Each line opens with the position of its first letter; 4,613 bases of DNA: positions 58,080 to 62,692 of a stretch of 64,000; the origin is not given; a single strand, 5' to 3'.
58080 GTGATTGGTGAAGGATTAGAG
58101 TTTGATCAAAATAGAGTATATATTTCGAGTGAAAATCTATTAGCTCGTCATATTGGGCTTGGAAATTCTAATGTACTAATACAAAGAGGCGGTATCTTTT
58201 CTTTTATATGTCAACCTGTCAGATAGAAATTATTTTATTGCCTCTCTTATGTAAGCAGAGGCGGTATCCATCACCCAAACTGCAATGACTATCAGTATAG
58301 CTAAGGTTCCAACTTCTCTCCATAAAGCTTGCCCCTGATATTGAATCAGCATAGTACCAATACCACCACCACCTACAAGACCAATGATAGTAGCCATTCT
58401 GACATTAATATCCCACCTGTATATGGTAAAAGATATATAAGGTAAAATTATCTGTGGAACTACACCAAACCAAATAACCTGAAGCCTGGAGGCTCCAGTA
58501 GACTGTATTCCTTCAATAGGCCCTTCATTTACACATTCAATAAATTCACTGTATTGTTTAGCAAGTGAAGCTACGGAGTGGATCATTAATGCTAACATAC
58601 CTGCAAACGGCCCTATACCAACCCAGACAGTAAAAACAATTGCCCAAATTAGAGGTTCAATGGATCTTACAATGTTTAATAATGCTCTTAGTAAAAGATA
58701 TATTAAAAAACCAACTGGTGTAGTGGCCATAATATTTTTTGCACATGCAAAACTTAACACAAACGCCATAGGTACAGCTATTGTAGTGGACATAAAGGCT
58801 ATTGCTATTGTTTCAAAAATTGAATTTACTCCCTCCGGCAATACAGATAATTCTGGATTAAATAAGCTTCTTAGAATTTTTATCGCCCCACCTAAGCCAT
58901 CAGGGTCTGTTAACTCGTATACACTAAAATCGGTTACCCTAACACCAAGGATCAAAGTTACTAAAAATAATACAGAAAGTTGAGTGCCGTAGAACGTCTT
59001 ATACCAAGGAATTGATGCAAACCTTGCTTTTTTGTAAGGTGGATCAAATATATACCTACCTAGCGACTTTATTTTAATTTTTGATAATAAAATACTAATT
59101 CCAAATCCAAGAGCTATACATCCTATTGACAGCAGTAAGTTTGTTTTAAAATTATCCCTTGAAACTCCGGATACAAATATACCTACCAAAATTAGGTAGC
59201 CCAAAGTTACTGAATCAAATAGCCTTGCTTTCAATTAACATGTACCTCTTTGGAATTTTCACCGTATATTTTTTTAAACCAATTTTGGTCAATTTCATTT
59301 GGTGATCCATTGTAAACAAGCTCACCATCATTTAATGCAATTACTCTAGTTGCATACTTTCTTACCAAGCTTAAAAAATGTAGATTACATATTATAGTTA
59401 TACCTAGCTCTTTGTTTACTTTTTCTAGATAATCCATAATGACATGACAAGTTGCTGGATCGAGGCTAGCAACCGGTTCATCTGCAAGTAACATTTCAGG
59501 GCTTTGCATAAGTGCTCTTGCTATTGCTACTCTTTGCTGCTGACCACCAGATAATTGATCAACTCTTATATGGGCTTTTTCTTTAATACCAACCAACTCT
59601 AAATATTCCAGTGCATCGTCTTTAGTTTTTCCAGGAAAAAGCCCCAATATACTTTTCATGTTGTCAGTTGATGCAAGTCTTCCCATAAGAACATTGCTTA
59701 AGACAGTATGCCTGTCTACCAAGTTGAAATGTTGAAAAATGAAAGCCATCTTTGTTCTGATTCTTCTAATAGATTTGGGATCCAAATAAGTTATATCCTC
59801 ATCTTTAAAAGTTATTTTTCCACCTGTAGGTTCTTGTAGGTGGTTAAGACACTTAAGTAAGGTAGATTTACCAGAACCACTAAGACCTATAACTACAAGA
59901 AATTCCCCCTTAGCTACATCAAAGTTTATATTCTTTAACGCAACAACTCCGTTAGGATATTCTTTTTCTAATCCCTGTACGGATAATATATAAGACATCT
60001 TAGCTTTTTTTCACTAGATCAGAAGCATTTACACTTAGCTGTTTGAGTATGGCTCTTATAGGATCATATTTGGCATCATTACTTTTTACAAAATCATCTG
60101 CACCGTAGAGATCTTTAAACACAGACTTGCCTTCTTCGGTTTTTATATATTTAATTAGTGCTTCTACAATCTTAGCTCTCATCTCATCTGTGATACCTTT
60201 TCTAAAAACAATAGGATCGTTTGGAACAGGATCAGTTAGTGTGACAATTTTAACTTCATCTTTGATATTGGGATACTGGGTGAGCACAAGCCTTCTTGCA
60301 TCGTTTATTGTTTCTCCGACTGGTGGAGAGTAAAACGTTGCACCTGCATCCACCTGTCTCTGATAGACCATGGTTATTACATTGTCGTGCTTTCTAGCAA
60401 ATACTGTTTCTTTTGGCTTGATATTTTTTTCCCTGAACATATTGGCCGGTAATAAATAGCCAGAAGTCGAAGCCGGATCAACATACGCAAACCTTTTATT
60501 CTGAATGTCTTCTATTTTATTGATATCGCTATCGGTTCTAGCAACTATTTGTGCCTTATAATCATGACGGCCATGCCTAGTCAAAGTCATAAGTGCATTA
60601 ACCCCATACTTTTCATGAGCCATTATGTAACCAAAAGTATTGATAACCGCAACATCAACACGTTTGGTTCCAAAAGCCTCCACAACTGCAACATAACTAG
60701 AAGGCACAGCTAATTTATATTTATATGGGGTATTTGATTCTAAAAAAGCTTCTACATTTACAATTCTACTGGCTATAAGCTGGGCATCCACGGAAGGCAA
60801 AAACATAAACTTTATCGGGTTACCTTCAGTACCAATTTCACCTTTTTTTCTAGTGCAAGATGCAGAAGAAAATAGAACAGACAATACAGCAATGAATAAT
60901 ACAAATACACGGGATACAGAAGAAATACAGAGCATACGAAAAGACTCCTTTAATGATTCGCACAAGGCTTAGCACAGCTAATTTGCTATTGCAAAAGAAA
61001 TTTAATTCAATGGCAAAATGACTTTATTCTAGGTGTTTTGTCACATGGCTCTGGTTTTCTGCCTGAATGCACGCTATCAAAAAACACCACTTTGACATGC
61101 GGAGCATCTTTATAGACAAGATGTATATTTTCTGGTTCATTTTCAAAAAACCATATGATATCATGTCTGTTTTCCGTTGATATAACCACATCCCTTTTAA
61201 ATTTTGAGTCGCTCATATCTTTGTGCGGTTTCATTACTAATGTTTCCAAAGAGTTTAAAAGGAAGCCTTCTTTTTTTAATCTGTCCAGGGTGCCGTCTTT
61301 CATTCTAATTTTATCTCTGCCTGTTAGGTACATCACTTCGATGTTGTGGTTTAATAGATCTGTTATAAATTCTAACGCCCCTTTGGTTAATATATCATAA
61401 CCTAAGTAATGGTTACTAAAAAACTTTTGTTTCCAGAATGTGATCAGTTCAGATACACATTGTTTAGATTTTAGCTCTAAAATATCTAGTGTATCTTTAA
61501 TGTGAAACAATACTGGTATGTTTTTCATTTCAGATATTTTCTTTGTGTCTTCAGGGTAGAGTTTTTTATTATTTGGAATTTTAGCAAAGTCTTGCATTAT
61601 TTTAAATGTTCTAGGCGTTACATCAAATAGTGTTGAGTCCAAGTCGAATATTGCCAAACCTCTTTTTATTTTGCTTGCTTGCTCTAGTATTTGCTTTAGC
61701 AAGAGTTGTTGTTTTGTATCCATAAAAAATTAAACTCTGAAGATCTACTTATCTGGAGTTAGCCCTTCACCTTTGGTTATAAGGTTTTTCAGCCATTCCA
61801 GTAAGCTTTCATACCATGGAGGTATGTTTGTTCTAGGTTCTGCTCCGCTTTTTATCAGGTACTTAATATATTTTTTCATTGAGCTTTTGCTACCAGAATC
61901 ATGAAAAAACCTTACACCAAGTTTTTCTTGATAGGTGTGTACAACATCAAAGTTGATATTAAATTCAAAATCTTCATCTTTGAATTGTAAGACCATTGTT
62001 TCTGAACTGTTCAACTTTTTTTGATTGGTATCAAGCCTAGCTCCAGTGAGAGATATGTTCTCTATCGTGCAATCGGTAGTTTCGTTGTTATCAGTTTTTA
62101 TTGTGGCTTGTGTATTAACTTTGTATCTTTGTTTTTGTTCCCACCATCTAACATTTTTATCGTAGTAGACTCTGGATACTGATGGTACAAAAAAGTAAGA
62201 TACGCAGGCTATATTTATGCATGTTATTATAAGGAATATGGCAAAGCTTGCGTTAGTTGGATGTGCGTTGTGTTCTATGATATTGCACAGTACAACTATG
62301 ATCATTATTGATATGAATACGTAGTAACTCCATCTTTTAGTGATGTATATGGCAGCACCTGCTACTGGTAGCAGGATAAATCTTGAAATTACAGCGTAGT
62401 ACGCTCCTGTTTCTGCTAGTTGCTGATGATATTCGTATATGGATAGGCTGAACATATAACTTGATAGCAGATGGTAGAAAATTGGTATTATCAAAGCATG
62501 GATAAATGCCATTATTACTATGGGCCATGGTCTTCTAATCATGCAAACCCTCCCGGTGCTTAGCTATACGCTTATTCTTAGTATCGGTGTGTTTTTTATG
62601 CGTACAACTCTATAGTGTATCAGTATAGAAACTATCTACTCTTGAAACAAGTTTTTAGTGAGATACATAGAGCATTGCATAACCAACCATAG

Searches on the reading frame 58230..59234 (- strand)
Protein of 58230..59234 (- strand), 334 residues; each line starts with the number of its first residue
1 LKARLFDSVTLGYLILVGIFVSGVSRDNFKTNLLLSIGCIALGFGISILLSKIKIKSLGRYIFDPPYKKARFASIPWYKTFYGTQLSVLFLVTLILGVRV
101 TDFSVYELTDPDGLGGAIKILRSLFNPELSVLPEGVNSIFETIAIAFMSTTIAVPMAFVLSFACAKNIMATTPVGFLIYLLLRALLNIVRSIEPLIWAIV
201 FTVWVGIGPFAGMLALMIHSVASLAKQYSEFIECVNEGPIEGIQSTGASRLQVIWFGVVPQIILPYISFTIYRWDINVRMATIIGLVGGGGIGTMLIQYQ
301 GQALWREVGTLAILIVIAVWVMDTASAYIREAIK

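Call 74: search_protein_families(library=pfam, proteins=[window:58230-59234:-], max_evalue=0.0001)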
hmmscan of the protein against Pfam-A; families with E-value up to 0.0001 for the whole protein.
window:58230-59234:- (334 aa): 1 family
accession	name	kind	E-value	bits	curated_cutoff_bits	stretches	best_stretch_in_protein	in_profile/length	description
PF00528.27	BPD_transp_1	-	3.6e-11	43.6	26.4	1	169-329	8-174/184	Binding-protein-dependent transport system inner membrane component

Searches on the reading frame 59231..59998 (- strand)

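Call 74: search_protein_families(library=pfam, proteins=[window:59231-59998:-], max_evalue=0.0001)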
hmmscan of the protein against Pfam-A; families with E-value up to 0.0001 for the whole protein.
window:59231-59998:- (255 aa): 3 families
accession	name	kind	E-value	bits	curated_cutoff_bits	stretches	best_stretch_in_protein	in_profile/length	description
PF00005.33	ABC_tran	-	1.2e-37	130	25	1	21-177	1-137/137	ABC transporter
PF02463.25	SMC_N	-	9.4e-07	28.9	40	1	31-204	24-196/220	RecF/RecN/SMC N terminal domain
PF13304.12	AAA_21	-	1.3e-06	29.1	27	0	33-57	1-25/304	AAA domain, putative AbiEii toxin, Type IV TA system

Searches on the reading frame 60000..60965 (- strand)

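Call 74: search_protein_families(library=pfam, proteins=[window:60000-60965:-], max_evalue=0.0001)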
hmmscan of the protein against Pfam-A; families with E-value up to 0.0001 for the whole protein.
window:60000-60965:- (321 aa): 3 families
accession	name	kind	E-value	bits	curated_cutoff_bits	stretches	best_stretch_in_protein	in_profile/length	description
PF12974.12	Phosphonate-bd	-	1.8e-56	191.7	27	1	53-300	1-242/242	ABC transporter, phosphonate, periplasmic substrate-binding protein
PF09084.16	NMT1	-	1.4e-06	28.9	20.5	1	86-213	26-150/216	NMT1/THI5 like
PF13531.11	SBP_bac_11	-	4.3e-05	23.8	25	1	138-285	81-223/227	Bacterial extracellular solute-binding protein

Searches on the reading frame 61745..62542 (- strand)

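Call 33: search_protein_families(library=pfam, proteins=[window:61745-62542:-], max_evalue=0.01)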
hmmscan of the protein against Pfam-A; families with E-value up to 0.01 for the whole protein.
window:61745-62542:- (265 aa): 1 family
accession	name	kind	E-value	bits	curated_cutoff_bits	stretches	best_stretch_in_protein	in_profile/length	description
PF07238.19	PilZ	-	3.1e-11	43.9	22.5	1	137-216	5-89/102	PilZ domain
